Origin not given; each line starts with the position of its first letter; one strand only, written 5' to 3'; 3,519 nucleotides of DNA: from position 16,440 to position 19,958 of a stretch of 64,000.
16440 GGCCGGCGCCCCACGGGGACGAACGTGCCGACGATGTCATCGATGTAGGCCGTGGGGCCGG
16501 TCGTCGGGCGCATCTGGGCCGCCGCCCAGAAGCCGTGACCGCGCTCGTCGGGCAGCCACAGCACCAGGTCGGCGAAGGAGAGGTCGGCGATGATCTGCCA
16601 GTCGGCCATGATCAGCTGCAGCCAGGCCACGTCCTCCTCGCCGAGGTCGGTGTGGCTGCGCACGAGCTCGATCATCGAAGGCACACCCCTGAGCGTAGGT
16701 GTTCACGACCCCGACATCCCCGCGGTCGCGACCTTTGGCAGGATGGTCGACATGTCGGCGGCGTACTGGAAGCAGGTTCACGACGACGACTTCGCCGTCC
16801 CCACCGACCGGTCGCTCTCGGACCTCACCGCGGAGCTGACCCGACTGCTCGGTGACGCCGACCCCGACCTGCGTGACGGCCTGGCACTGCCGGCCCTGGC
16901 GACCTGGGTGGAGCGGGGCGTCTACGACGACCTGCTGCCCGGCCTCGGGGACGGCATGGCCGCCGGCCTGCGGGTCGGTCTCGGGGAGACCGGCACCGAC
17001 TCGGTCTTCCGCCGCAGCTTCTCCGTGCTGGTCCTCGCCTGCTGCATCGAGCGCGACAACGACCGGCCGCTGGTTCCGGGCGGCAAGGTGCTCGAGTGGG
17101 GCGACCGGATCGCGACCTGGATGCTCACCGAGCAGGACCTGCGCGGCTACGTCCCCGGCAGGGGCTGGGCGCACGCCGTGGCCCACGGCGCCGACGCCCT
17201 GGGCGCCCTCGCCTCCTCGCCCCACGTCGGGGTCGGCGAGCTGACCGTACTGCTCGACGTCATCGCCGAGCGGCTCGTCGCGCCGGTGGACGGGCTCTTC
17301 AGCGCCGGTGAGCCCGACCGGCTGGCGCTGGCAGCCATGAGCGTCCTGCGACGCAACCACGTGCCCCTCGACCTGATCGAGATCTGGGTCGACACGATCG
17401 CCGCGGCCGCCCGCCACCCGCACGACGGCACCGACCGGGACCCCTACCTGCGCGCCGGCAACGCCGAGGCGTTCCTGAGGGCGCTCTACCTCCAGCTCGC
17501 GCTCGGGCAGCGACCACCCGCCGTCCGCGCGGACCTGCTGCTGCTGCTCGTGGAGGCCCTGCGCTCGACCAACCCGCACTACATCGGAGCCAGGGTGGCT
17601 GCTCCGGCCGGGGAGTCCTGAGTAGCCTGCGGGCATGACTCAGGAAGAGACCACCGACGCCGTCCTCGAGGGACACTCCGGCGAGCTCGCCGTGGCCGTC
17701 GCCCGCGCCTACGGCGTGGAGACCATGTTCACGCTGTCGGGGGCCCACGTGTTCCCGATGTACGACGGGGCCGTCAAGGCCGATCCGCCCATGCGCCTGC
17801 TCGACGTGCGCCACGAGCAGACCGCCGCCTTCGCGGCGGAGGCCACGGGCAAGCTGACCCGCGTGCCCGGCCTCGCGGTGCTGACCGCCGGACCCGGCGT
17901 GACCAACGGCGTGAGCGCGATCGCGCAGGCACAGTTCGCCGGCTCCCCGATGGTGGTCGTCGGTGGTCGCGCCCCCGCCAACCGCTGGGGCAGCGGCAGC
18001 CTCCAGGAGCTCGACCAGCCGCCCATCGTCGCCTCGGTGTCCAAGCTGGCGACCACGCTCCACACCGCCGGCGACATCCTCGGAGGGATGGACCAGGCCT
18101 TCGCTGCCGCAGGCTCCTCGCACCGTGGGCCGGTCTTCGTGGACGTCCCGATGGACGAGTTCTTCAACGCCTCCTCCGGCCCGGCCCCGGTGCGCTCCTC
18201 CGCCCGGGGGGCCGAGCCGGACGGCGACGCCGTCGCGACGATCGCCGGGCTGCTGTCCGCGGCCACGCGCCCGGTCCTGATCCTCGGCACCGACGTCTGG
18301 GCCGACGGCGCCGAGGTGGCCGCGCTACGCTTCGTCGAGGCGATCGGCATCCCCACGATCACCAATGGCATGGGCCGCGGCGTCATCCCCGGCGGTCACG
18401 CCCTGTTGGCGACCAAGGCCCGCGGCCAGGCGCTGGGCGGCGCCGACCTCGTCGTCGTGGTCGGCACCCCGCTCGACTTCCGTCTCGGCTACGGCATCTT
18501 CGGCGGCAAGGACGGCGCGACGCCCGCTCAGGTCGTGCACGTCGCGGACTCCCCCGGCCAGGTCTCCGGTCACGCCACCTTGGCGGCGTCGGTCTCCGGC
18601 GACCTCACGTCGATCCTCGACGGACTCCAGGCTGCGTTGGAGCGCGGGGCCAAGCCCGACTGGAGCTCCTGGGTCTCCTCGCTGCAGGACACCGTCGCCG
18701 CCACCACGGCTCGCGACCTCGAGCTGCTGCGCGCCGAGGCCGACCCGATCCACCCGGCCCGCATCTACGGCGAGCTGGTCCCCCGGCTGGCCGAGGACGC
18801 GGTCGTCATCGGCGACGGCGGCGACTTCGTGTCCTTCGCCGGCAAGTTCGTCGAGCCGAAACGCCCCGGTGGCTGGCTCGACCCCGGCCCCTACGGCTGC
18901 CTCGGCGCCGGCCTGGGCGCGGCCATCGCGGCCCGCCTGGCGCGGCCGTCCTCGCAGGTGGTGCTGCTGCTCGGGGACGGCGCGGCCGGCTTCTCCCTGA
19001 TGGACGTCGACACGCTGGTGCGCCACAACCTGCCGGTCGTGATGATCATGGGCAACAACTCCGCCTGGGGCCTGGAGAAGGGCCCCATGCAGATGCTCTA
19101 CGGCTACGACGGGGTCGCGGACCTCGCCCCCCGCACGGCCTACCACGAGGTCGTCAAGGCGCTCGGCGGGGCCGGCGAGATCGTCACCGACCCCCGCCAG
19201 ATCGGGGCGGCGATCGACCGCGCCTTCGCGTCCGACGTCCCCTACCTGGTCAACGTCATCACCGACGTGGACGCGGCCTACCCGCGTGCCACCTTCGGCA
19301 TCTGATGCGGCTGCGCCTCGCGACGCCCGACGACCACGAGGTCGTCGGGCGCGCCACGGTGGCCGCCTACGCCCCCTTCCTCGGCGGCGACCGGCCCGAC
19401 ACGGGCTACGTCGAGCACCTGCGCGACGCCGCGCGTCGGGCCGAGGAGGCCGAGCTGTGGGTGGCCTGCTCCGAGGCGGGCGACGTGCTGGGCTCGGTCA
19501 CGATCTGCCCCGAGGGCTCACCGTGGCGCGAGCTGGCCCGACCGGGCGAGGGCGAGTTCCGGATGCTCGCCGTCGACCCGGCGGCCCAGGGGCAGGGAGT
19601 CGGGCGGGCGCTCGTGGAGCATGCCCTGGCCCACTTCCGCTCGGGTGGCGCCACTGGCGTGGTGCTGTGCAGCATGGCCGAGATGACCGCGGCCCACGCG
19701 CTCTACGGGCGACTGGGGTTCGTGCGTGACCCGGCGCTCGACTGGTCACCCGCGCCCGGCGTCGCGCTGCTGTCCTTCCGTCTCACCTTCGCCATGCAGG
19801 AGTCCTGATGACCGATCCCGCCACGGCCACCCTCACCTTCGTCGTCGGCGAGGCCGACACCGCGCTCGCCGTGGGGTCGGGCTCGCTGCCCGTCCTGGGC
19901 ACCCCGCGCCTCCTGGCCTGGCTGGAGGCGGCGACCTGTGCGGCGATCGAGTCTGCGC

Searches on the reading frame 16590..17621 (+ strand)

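Call 51: search_protein_families(library=pfam, proteins=[window:16590-17621:+], max_evalue=0.000001)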
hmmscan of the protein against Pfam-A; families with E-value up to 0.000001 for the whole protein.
window:16590-17621:+ (343 aa): 1 family
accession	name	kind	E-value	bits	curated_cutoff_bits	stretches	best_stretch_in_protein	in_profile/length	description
PF10978.13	DUF2785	-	9.4e-48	162.6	25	1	129-301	3-174/174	Protein of unknown function (DUF2785)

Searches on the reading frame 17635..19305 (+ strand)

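Call 51: search_protein_families(library=pfam, proteins=[window:17635-19305:+], max_evalue=0.000001)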
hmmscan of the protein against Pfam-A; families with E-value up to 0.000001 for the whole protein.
window:17635-19305:+ (556 aa): 3 families
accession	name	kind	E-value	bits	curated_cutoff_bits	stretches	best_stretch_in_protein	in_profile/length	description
PF02775.26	TPP_enzyme_C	-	1.4e-30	106.5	21.9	1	394-541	1-151/151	Thiamine pyrophosphate enzyme, C-terminal TPP binding domain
PF02776.23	TPP_enzyme_N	-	8e-29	100.3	26.8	1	16-128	4-116/119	Thiamine pyrophosphate enzyme, N-terminal TPP binding domain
PF00205.28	TPP_enzyme_M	-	2.8e-21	76.1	30.4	1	201-330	2-136/137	Thiamine pyrophosphate enzyme, central domain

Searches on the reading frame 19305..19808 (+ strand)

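Call 51: search_protein_families(library=pfam, proteins=[window:19305-19808:+], max_evalue=0.000001)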
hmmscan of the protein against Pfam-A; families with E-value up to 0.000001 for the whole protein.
window:19305-19808:+ (167 aa): 3 families
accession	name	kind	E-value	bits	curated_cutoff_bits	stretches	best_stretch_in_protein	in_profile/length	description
PF00583.31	Acetyltransf_1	-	6.8e-17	62.3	20.7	1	28-139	14-116/116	Acetyltransferase (GNAT) family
PF13508.13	Acetyltransf_7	-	4.2e-15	56.3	27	1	48-140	2-83/84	Acetyltransferase (GNAT) domain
PF13673.13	Acetyltransf_10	-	1.4e-07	32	23.6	1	52-141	33-109/128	Acetyltransferase (GNAT) domain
